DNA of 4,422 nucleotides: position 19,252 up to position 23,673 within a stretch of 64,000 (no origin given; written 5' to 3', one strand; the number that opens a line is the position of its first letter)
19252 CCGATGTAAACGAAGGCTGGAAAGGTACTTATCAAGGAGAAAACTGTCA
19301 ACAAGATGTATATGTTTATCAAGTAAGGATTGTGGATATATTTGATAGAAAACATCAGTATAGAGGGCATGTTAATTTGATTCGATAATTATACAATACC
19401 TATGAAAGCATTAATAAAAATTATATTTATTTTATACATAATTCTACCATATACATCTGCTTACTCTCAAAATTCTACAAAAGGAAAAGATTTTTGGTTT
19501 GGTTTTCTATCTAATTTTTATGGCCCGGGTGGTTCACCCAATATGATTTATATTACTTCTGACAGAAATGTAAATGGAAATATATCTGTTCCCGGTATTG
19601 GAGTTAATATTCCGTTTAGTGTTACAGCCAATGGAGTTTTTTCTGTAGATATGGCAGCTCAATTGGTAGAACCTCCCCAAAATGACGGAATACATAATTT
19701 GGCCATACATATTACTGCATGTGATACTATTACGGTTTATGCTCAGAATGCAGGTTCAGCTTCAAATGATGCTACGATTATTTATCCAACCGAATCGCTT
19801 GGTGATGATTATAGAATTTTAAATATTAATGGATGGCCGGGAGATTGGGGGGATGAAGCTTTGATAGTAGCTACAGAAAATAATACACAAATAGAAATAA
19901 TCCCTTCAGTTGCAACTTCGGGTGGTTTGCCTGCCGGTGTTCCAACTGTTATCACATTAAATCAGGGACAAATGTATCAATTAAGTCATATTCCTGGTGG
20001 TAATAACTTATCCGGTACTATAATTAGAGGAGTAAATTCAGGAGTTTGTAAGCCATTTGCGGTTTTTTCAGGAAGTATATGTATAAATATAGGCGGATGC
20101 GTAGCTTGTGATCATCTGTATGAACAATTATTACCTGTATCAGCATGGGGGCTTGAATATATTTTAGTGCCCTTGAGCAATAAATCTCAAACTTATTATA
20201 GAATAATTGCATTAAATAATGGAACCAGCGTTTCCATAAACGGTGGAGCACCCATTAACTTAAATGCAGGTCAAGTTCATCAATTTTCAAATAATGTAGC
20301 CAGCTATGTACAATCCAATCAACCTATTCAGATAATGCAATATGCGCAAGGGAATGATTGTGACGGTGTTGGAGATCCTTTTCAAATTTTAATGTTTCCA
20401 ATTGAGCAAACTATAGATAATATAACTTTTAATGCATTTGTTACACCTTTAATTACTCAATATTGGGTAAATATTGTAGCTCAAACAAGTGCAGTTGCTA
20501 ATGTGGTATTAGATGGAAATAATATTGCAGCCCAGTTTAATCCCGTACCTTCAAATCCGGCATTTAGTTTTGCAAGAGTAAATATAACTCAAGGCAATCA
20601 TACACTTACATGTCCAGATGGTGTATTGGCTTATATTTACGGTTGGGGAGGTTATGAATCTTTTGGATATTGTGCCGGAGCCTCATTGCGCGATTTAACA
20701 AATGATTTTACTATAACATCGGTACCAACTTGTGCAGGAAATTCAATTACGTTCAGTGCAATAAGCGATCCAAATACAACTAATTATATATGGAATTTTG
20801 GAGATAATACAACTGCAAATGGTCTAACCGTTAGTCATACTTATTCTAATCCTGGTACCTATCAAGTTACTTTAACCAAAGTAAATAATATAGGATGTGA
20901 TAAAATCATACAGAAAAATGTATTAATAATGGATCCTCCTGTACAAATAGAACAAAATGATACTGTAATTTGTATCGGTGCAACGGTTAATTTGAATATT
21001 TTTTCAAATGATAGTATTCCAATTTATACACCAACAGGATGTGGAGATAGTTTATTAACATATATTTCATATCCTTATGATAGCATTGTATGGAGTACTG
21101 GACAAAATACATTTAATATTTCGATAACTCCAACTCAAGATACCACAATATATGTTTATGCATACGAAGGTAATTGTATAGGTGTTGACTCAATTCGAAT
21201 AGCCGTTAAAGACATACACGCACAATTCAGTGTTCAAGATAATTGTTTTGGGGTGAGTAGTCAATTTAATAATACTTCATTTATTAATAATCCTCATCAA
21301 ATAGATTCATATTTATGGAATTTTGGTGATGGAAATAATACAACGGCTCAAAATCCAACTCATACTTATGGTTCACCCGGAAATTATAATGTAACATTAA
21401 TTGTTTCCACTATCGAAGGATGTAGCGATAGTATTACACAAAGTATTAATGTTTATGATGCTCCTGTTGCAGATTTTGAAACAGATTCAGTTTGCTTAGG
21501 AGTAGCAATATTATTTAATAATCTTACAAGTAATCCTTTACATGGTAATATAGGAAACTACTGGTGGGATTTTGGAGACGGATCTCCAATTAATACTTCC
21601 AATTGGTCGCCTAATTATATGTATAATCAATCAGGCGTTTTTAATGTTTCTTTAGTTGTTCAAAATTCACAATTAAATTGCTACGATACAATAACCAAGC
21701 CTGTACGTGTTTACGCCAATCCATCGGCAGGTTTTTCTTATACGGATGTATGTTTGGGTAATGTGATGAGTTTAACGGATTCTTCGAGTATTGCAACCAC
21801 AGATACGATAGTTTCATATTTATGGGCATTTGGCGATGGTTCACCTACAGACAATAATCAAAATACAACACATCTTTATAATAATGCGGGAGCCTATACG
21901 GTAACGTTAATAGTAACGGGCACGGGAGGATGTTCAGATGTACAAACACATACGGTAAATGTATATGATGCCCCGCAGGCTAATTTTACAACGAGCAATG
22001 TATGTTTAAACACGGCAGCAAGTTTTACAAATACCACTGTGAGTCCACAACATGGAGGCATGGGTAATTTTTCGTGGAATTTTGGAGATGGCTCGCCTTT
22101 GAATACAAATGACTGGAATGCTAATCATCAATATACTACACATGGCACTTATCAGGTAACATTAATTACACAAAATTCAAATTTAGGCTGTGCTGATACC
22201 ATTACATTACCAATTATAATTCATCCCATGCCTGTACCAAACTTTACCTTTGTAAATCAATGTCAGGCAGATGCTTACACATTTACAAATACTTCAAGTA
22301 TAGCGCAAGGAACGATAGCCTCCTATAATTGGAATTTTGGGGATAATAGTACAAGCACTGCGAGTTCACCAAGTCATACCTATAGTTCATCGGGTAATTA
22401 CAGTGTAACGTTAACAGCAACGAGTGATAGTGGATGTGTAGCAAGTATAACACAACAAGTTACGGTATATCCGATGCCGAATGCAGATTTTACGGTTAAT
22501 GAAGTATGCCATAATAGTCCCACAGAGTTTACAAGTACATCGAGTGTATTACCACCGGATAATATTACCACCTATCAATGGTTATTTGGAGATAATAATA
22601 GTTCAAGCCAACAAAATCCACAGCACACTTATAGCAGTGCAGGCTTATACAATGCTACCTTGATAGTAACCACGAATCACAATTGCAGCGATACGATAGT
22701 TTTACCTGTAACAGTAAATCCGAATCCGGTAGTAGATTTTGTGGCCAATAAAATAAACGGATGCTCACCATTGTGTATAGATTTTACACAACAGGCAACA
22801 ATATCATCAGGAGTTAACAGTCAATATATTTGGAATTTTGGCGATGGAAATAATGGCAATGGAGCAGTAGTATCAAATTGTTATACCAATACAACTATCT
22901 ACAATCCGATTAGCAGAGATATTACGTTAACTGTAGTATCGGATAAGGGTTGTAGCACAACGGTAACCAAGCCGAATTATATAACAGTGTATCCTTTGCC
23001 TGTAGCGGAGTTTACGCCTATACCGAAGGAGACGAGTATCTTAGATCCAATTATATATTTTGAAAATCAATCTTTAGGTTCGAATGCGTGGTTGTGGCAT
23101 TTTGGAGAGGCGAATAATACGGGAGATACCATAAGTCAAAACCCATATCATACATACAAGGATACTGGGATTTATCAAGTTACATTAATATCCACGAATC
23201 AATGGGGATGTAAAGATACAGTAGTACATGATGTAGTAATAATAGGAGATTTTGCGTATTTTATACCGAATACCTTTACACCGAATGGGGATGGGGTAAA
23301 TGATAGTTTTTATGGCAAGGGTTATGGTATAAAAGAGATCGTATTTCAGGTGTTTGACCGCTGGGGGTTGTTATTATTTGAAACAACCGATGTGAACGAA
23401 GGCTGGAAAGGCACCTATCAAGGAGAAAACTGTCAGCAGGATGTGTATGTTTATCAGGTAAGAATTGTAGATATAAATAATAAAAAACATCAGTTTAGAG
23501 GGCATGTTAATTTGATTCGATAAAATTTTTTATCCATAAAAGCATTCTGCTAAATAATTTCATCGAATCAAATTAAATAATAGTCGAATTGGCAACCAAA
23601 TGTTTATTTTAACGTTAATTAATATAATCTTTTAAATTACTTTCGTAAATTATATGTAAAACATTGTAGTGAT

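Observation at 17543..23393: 1716-bp segment 100% identical between two adjacent adhesin genes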

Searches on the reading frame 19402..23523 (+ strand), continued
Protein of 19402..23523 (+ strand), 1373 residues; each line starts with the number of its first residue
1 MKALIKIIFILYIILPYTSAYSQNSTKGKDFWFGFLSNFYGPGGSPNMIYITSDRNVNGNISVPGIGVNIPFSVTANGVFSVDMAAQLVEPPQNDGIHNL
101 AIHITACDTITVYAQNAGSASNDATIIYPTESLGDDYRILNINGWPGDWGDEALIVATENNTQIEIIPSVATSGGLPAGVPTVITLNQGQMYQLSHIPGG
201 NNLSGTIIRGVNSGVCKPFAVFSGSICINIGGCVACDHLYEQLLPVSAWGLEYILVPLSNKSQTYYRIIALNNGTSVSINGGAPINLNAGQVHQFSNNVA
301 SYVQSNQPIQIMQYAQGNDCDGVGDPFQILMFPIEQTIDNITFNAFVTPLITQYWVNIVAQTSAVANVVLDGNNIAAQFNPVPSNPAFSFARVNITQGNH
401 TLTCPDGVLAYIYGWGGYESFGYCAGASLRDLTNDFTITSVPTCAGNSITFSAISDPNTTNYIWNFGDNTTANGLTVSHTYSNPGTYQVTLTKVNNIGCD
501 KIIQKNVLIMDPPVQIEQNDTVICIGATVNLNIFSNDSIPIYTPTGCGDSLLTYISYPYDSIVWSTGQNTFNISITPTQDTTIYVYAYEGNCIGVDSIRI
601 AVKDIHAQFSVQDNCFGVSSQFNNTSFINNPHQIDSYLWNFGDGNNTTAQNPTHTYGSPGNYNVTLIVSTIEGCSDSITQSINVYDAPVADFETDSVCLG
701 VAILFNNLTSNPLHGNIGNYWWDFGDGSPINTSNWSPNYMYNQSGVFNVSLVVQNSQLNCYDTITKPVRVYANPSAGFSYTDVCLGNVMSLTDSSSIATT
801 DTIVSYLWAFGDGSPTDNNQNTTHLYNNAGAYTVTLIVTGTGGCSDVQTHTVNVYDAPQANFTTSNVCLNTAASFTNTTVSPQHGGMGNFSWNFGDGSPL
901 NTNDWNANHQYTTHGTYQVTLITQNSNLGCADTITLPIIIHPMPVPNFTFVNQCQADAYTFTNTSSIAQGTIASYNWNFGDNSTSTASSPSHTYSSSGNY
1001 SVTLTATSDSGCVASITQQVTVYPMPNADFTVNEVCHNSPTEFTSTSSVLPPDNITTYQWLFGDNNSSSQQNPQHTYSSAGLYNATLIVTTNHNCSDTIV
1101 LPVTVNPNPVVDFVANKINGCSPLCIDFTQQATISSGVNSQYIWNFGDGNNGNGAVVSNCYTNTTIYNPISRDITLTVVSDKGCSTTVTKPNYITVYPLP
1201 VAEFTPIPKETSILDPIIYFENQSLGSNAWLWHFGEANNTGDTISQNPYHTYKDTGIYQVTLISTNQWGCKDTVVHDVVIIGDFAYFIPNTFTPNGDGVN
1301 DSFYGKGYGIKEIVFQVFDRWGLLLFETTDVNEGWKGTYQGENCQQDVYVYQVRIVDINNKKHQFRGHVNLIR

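Call 23: find_encoding_contigs(protein=P0002, flank=10000, max_places=4)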
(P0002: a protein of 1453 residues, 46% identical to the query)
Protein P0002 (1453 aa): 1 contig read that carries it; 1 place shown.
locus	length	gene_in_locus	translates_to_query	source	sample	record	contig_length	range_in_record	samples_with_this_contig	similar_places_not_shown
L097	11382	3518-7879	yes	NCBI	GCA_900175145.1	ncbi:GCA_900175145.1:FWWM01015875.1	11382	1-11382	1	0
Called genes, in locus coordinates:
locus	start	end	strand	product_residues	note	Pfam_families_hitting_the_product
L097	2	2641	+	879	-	?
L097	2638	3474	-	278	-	-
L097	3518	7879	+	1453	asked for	PF17517:IgGFc_binding, PF00801:PKD (weak), PF18911:PKD_4, PF18911:PKD_4, PF18911:PKD_4, PF00801:PKD, PF18911:PKD_4, PF13585:CHU_C, +2 more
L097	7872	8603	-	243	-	PF08032:SpoU_sub_bind, PF00588:SpoU_methylase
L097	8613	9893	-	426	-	PF20094:GWxTD_dom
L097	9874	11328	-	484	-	PF02646:RmuC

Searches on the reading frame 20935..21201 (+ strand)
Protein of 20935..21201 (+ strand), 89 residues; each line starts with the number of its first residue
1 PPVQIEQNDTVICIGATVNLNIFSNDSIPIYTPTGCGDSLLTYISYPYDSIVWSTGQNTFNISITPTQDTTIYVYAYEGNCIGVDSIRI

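Call 63: search_protein_families(library=pfam, proteins=[window:20935-21201:+], max_evalue=0.1)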
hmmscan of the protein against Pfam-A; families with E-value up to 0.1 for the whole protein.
window:20935-21201:+ (89 aa): 0 families
